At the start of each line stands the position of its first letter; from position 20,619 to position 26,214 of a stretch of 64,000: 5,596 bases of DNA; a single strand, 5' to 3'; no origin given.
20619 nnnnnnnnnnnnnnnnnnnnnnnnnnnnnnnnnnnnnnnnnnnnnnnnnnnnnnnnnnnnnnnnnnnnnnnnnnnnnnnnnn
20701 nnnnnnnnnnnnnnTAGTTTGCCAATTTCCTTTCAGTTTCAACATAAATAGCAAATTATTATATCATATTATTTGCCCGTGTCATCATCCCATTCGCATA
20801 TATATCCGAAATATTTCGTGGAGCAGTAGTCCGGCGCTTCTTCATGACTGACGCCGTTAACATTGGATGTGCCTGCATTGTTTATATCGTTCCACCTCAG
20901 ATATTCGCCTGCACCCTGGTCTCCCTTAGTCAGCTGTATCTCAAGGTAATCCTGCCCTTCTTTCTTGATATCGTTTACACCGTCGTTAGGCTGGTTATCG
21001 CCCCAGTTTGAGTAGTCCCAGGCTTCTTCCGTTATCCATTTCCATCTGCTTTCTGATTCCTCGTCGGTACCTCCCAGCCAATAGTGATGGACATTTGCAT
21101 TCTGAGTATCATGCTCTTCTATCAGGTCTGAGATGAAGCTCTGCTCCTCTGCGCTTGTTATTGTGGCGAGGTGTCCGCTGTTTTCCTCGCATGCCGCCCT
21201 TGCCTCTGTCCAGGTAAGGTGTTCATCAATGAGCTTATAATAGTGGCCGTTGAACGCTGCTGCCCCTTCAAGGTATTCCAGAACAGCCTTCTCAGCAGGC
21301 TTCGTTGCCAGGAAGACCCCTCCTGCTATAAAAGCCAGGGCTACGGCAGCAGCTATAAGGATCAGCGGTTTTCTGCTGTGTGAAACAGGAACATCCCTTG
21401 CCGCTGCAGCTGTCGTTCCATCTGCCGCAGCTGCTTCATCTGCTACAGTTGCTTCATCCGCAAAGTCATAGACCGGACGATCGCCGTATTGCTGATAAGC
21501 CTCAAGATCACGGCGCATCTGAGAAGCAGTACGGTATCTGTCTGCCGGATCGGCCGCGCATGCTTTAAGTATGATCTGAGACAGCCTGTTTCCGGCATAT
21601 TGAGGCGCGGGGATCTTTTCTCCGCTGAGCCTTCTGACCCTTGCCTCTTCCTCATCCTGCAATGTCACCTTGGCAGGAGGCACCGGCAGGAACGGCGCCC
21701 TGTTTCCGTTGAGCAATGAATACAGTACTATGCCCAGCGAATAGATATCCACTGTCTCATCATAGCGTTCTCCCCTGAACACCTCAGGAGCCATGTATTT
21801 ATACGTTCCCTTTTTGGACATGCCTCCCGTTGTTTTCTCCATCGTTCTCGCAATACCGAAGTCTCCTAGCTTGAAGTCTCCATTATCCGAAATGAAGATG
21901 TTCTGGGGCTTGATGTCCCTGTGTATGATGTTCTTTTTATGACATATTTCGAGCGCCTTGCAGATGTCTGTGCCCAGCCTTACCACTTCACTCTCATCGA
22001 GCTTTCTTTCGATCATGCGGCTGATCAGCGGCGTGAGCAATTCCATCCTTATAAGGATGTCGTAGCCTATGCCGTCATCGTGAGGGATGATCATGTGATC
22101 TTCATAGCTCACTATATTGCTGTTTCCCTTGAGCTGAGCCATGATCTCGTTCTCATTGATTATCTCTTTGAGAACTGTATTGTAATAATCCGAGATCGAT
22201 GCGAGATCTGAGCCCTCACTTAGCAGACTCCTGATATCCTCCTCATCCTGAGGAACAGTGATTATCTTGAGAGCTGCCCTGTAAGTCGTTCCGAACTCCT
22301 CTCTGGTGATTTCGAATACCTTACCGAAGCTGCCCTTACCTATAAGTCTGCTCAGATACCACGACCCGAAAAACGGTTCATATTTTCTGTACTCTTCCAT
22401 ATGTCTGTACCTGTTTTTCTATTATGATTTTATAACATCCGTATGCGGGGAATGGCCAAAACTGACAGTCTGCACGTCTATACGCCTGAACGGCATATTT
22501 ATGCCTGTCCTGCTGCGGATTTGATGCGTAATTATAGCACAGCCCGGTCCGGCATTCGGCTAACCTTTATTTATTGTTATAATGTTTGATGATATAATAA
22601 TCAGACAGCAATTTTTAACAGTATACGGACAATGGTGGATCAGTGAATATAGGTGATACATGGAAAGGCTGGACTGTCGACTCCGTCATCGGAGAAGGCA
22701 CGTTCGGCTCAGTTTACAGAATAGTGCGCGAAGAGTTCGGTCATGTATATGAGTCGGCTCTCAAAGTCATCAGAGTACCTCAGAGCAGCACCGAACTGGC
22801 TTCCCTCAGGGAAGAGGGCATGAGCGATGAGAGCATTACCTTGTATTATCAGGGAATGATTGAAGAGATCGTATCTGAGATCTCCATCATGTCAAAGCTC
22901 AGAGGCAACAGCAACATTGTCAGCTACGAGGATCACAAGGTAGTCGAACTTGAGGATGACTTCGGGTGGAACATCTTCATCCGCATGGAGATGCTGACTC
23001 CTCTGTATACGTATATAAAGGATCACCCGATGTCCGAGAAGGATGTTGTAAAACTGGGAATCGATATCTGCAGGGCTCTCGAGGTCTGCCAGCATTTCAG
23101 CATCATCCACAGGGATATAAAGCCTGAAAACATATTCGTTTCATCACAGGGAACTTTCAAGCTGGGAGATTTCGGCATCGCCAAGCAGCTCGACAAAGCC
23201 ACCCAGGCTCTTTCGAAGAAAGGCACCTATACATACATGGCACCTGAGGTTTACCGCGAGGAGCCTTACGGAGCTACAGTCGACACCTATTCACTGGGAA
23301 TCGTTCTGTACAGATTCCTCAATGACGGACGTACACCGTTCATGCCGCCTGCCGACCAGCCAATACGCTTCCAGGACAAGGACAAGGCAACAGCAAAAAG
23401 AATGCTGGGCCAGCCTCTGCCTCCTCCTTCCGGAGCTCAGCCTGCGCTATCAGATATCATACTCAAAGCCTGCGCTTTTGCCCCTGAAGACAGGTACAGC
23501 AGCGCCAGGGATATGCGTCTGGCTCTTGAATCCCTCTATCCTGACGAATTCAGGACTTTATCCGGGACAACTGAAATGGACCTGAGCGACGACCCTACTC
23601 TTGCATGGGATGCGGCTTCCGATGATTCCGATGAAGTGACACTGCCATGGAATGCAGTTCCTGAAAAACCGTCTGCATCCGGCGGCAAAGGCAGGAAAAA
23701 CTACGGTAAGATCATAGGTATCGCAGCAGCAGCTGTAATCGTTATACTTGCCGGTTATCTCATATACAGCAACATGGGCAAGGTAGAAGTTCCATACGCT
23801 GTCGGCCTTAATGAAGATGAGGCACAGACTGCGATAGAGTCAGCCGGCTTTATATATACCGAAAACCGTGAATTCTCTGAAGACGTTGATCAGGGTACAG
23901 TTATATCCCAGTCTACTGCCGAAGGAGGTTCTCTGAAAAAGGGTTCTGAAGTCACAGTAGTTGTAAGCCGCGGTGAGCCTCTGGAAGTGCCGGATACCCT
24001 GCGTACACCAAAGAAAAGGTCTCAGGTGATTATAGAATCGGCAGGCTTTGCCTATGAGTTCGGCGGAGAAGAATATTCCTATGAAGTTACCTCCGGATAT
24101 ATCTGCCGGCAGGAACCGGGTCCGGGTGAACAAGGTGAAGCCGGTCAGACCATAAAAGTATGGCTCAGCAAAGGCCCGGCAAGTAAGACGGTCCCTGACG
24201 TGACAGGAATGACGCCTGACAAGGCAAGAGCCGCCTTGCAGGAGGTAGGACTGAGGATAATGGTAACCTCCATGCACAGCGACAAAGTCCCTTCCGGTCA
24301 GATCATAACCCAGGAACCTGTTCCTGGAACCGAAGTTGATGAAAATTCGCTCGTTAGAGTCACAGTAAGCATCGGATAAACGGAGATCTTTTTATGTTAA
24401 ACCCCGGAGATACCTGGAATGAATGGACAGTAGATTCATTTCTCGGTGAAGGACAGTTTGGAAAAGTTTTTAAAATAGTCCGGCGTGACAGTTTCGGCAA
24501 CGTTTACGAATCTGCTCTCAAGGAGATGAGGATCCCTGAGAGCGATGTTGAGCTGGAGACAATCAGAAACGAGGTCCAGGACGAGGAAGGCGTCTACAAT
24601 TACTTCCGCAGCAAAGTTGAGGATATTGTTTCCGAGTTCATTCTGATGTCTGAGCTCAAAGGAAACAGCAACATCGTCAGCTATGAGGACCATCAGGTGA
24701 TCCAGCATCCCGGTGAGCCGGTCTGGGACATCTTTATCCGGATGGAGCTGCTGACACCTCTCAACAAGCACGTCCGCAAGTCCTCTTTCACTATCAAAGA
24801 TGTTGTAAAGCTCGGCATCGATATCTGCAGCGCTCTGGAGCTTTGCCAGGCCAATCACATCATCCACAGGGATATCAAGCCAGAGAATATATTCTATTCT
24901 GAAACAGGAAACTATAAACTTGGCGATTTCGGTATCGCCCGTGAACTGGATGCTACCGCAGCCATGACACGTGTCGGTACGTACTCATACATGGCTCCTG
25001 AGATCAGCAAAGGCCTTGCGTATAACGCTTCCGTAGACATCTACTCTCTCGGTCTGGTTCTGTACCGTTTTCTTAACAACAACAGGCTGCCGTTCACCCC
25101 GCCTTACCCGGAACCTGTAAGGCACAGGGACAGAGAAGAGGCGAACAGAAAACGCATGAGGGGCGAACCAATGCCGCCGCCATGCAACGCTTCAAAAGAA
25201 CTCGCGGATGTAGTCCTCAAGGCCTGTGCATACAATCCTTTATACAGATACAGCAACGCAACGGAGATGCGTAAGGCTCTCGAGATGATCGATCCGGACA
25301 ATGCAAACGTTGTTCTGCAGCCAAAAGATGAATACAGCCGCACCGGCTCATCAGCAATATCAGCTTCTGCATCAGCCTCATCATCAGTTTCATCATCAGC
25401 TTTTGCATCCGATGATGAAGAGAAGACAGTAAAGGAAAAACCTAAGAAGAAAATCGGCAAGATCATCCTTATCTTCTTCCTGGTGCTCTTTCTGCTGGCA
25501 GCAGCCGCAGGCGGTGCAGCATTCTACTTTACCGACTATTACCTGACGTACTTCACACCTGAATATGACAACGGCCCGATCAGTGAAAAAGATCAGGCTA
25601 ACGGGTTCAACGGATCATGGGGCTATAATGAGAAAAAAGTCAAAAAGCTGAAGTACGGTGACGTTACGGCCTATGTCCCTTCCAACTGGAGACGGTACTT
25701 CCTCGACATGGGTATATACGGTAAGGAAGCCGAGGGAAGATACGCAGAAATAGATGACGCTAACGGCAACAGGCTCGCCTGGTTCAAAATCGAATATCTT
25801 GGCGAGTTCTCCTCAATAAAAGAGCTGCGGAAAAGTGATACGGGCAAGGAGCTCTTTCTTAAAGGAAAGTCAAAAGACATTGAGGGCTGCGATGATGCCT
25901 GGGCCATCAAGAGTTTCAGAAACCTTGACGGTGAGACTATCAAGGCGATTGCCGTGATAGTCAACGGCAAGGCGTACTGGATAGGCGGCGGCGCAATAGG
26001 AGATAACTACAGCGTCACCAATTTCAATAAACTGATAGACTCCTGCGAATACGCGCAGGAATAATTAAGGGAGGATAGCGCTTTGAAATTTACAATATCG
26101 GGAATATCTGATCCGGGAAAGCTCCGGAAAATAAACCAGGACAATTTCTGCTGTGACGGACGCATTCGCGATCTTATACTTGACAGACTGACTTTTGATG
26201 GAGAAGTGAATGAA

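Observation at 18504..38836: Eight Hanks-type Ser/Thr kinase paralogues with swapped sensor domains, two PP2C phosphatases and eight FHA domains wrapped around the secretion genes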

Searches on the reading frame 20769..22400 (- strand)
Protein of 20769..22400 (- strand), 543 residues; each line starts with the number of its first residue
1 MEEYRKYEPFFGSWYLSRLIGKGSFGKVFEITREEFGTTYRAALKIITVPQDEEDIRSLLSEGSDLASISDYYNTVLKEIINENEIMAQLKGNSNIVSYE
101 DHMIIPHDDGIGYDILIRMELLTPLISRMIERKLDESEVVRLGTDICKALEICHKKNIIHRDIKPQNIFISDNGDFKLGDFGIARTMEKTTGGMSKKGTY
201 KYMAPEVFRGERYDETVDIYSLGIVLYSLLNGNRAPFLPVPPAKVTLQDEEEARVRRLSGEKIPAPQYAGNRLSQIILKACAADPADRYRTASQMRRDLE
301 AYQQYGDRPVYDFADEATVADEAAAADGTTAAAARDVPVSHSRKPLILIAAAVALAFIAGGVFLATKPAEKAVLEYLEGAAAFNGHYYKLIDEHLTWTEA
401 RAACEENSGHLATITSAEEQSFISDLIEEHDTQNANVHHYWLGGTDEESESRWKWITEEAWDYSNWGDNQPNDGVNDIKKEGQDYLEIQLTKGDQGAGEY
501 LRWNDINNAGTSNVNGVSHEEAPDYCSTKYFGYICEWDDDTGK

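Call 3: search_protein_families(library=pfam, proteins=[window:20769-22400:-], max_evalue=0.01)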
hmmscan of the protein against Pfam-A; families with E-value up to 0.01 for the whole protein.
window:20769-22400:- (543 aa): 6 families
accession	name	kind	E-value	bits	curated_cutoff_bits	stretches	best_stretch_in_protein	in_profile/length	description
PF00069.31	Pkinase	-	6.4e-45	154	31.7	1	17-292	4-255/263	Protein kinase domain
PF07714.23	PK_Tyr_Ser-Thr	-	6.9e-32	111.2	23.1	1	17-290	4-250/258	Protein tyrosine and serine/threonine kinase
PF00059.27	Lectin_C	-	7.3e-12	46.4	22.6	1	394-472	2-74/107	Lectin C-type domain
PF17667.7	Pkinase_fungal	-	1.5e-06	27.6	24.1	1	113-222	262-379/387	Fungal protein kinase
PF03109.22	ABC1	-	0.00074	19.2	22.9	1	129-190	161-220/244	ABC1 atypical kinase-like domain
PF14531.12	Kinase-like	-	0.0057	16.4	25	0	142-227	150-242/289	Kinase-like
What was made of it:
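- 20769..22400 (-): K2: Hanks kinase, one TM, C-type lectin ectodomain. Pkinase 154 bits, Lectin_C 46 bits (call 3).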

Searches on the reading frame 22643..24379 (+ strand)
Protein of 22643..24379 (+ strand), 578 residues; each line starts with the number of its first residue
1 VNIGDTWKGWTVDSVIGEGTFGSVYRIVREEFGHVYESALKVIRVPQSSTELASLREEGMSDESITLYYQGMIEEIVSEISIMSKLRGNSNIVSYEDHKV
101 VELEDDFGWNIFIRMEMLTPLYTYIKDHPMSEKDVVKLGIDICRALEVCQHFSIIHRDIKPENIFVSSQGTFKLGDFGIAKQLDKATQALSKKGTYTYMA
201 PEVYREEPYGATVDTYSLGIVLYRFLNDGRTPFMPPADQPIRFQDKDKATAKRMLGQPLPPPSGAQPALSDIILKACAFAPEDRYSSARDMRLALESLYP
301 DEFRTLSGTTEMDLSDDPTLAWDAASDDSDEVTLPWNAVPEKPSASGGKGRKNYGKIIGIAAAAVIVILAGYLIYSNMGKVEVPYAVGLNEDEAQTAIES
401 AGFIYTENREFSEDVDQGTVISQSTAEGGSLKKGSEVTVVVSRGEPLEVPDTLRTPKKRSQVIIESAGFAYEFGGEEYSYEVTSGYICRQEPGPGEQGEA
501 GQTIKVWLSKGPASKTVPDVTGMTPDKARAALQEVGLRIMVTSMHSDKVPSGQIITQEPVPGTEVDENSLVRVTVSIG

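Call 3: search_protein_families(library=pfam, proteins=[window:22643-24379:+], max_evalue=0.01)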
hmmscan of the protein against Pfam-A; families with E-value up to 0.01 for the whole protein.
window:22643-24379:+ (578 aa): 6 families
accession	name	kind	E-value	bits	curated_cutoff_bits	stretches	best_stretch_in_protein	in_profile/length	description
PF00069.31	Pkinase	-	1.5e-42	146.3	31.7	1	11-287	2-254/263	Protein kinase domain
PF03793.24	PASTA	-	5e-39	132.5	23.2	3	516-576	2-63/64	PASTA domain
PF07714.23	PK_Tyr_Ser-Thr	-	3.2e-28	99.2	23.1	1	13-286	4-250/258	Protein tyrosine and serine/threonine kinase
PF03109.22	ABC1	-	7.6e-05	22.4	22.9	1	123-189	159-223/244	ABC1 atypical kinase-like domain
PF14531.12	Kinase-like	-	0.00097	18.9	25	1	137-224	149-243/289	Kinase-like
PF17667.7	Pkinase_fungal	-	0.0026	17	24.1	1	150-207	304-368/387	Fungal protein kinase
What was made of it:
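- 22643..24379 (+): K3: Hanks kinase, one TM, three PASTA repeats. Call 3.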

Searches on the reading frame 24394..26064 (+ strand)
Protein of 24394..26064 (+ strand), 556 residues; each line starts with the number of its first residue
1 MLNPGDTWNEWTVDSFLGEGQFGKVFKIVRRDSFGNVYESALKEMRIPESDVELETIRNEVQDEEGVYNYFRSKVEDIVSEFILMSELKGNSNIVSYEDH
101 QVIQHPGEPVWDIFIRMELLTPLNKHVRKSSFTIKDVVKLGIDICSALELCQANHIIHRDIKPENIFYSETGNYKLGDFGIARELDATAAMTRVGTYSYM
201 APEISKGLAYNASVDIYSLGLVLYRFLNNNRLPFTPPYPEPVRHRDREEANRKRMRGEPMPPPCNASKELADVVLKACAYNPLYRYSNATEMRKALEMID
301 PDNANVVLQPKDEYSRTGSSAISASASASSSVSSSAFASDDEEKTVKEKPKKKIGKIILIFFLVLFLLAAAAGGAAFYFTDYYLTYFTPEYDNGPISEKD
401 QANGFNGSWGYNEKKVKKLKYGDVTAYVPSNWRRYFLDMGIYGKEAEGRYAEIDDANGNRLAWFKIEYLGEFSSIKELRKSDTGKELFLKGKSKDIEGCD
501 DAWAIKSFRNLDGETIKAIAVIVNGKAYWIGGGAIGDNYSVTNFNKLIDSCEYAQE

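Call 3: search_protein_families(library=pfam, proteins=[window:24394-26064:+], max_evalue=0.01)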
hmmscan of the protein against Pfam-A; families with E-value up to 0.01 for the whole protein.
window:24394-26064:+ (556 aa): 6 families
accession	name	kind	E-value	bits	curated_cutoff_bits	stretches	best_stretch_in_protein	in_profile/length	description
PF00069.31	Pkinase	-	8.6e-39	133.9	31.7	1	12-291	2-256/263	Protein kinase domain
PF07714.23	PK_Tyr_Ser-Thr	-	1.2e-26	94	23.1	1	17-286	7-249/258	Protein tyrosine and serine/threonine kinase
PF10500.14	SR-25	-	0.0011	19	40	1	316-355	62-101/226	Nuclear RNA-splicing-associated protein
PF17667.7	Pkinase_fungal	-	0.0014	17.9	24.1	1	148-220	300-380/387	Fungal protein kinase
PF03109.22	ABC1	-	0.0016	18.1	22.9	1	127-188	161-220/244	ABC1 atypical kinase-like domain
PF14531.12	Kinase-like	-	0.0066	16.2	25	0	151-239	161-256/289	Kinase-like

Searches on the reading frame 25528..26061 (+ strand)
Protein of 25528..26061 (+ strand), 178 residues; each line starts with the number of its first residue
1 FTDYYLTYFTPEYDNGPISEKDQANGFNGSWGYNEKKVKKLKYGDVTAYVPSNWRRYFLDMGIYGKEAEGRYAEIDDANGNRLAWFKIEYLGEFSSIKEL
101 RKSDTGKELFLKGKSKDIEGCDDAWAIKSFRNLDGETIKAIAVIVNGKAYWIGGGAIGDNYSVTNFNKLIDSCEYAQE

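Call 52: search_protein_families(library=pfam, proteins=[window:25528-26061:+], max_evalue=1)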
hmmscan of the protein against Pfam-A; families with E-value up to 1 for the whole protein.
seq(178 aa): 1 family
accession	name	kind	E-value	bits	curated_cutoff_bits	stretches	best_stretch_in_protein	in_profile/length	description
PF23148.1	Gp77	-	0.23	12.4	27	1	121-165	26-67/84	Podophage GP4 fiber-tail adaptor protein gp77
